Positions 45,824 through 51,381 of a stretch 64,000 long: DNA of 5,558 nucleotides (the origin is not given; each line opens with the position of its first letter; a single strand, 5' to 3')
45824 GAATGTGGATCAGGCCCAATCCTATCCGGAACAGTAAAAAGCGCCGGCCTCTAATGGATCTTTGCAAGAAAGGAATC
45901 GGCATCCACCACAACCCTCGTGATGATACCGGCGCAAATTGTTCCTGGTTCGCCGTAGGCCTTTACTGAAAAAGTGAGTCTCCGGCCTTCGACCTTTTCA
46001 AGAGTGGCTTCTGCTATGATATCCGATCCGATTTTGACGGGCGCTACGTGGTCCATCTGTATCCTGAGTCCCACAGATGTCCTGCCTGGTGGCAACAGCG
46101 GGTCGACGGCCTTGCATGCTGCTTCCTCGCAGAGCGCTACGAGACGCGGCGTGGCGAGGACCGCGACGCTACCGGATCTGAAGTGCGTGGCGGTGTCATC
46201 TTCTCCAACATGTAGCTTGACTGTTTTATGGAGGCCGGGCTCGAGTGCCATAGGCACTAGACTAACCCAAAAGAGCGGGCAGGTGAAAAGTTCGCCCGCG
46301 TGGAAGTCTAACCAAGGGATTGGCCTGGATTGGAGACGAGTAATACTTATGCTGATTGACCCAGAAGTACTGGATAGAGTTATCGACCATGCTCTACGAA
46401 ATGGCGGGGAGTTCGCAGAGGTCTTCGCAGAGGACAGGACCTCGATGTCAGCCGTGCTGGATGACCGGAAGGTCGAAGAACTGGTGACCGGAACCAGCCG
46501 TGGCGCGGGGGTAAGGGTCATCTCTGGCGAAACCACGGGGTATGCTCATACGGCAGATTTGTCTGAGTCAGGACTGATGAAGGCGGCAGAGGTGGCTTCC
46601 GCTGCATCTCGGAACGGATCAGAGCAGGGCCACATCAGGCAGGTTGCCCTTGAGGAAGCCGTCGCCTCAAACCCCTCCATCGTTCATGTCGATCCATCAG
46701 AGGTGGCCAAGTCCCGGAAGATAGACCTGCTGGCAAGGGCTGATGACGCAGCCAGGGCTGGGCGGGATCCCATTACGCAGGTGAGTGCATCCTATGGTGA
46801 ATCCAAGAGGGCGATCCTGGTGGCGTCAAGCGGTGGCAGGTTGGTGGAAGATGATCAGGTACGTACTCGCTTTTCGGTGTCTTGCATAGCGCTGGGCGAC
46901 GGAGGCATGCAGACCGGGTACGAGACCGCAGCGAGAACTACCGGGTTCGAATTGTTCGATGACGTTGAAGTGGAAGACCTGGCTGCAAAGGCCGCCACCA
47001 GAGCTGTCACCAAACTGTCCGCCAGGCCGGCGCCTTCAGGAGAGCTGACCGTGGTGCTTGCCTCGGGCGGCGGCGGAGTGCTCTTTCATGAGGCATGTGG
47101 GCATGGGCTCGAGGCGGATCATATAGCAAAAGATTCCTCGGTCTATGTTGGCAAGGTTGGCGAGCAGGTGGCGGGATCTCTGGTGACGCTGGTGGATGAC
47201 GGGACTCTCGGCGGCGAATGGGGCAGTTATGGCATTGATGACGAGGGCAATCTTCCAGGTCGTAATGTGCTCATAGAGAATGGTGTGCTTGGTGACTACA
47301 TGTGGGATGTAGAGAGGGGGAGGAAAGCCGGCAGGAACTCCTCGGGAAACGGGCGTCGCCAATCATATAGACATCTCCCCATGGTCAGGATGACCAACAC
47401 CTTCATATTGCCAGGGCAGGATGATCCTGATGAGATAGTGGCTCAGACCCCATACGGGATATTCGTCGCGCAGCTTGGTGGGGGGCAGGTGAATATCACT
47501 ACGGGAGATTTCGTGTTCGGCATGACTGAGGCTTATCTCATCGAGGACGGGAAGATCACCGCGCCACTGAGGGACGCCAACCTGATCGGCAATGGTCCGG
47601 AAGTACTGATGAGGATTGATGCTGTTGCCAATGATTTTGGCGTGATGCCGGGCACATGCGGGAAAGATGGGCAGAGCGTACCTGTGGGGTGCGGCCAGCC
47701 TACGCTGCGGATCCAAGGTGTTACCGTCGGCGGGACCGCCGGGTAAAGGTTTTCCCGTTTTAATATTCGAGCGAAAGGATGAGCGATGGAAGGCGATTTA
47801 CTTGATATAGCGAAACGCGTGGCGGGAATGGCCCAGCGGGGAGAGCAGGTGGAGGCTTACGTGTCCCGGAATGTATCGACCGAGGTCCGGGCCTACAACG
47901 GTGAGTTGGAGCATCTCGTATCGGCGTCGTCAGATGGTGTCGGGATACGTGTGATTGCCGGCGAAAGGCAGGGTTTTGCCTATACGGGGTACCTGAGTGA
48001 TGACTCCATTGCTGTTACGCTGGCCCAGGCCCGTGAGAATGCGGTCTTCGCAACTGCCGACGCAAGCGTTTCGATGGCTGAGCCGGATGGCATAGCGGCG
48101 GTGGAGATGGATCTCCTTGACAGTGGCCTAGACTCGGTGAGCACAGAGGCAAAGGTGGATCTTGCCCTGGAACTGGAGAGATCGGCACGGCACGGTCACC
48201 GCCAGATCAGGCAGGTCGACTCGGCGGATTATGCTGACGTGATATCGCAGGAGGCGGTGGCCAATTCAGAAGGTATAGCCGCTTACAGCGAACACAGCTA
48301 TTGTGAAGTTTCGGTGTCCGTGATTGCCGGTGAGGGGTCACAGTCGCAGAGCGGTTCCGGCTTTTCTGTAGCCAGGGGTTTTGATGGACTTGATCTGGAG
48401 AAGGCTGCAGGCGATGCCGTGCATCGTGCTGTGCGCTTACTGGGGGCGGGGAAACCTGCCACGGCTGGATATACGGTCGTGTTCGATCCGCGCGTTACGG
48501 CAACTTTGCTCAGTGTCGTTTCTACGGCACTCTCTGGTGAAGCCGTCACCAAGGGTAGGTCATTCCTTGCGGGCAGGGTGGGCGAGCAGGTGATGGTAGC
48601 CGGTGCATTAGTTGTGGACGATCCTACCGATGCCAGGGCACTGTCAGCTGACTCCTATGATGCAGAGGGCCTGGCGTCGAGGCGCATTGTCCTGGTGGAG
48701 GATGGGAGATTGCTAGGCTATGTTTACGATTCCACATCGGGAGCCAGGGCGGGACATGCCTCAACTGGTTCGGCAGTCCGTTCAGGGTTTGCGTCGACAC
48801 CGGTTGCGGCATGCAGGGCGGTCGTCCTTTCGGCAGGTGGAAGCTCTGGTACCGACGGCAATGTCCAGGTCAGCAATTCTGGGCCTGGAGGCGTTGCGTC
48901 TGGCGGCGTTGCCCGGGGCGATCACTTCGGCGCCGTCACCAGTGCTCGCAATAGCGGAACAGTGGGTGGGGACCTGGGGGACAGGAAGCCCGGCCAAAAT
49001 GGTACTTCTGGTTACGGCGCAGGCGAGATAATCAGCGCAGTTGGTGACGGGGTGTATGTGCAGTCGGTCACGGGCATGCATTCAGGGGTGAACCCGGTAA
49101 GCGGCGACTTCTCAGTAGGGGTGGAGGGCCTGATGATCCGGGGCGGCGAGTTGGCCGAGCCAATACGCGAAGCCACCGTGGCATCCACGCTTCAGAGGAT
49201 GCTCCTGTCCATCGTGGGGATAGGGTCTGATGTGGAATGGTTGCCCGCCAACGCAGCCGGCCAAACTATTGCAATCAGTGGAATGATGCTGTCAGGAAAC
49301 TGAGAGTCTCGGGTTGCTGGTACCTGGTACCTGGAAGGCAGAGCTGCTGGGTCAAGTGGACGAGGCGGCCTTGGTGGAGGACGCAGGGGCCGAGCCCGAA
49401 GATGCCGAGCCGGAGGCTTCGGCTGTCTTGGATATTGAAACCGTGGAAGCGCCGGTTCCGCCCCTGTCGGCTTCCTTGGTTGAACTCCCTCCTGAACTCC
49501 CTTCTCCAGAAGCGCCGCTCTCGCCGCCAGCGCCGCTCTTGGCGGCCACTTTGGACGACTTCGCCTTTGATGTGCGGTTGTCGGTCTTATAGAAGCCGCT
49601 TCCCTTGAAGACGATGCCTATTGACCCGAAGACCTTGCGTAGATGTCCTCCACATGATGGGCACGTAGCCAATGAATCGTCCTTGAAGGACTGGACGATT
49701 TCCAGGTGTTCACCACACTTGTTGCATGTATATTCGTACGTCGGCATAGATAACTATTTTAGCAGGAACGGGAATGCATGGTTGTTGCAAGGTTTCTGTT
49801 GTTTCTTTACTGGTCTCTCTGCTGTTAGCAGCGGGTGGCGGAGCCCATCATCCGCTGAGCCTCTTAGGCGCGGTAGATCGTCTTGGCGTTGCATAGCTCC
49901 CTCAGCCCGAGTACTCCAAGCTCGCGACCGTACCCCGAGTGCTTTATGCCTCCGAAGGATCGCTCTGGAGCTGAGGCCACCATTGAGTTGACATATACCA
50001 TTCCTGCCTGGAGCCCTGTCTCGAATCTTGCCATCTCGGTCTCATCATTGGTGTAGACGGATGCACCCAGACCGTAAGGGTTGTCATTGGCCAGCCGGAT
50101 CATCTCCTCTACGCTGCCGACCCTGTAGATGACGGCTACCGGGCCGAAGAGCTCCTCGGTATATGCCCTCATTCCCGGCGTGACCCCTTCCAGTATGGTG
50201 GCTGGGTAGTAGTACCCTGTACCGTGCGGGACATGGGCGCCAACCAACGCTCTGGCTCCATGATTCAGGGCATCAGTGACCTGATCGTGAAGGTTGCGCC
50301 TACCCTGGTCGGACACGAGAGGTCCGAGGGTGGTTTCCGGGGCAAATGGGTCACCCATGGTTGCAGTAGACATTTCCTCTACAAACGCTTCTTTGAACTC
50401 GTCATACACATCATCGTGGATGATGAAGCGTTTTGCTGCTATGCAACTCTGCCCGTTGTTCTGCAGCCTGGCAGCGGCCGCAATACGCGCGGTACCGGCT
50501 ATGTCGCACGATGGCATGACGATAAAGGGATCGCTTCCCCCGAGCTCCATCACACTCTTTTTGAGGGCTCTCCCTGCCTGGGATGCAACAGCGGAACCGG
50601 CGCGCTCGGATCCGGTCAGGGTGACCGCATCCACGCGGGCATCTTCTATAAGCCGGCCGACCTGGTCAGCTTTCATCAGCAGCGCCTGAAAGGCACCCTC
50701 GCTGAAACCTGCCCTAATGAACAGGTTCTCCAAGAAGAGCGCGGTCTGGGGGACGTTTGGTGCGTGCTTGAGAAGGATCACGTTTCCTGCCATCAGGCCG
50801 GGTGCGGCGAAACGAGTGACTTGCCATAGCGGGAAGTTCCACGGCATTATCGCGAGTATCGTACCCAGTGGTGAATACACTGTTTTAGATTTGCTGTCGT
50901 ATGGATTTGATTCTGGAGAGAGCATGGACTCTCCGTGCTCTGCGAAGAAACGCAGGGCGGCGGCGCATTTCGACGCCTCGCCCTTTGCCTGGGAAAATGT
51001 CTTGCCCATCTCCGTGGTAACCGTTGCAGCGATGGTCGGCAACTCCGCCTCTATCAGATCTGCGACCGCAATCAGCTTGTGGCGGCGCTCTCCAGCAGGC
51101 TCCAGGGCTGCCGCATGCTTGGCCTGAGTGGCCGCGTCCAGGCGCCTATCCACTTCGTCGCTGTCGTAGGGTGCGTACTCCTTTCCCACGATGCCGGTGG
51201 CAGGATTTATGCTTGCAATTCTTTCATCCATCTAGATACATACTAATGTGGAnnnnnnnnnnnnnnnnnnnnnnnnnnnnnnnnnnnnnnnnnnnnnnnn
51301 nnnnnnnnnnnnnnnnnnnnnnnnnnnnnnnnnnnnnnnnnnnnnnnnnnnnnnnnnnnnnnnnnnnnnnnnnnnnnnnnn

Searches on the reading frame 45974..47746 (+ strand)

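Call 45: search_protein_families(library=pfam, proteins=[window:45974-47746:+], max_evalue=0.00001)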
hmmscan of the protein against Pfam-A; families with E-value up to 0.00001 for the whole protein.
window:45974-47746:+ (590 aa): 3 families
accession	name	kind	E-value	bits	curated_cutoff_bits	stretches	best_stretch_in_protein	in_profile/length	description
PF19289.4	PmbA_TldD_3rd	-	3.3e-65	219.8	22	1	355-587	1-220/220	PmbA/TldA metallopeptidase C-terminal domain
PF19290.4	PmbA_TldD_2nd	-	3e-18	66.7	20.9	1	240-348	2-109/109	PmbA/TldA metallopeptidase central domain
PF01523.21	PmbA_TldD_1st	-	1.9e-14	54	20.9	1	148-211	1-64/65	PmbA/TldA metallopeptidase domain 1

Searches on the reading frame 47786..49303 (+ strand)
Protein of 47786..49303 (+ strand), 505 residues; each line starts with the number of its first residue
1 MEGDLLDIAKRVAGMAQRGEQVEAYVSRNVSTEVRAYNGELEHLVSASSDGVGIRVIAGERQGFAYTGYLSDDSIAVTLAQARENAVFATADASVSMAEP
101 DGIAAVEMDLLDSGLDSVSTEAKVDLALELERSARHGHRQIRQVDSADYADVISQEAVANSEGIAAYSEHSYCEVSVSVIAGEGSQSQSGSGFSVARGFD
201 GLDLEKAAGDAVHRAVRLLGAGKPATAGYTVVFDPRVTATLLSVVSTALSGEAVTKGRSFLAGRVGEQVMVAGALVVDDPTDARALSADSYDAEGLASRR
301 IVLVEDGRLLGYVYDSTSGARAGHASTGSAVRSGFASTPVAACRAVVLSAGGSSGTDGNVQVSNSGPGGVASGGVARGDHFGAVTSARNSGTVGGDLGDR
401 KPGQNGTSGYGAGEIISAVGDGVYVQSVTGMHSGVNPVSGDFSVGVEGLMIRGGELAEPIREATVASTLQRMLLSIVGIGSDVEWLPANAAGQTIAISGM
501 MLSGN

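Call 45: search_protein_families(library=pfam, proteins=[window:47786-49303:+], max_evalue=0.00001)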
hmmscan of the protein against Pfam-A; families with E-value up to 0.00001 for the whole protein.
window:47786-49303:+ (505 aa): 3 families
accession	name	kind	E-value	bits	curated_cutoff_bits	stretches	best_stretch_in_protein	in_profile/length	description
PF19289.4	PmbA_TldD_3rd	-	1.5e-53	181.7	22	2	228-354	3-129/220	PmbA/TldA metallopeptidase C-terminal domain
PF19290.4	PmbA_TldD_2nd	-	2.5e-17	63.7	20.9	1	115-219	3-109/109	PmbA/TldA metallopeptidase central domain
PF01523.21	PmbA_TldD_1st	-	2.4e-13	50.5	20.9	1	22-86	1-65/65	PmbA/TldA metallopeptidase domain 1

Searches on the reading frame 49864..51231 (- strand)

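Call 54: search_protein_families(library=pfam, proteins=[window:49864-51231:-], max_evalue=0.001)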
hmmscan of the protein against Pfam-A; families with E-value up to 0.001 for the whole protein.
window:49864-51231:- (455 aa): 2 families
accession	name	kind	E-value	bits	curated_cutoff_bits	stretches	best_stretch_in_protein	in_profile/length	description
PF00171.27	Aldedh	-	3e-127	425.4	23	1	3-452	7-461/461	Aldehyde dehydrogenase family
PF05893.19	LuxC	-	1.6e-05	24.4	21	1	115-291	82-263/401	Acyl-CoA reductase (LuxC)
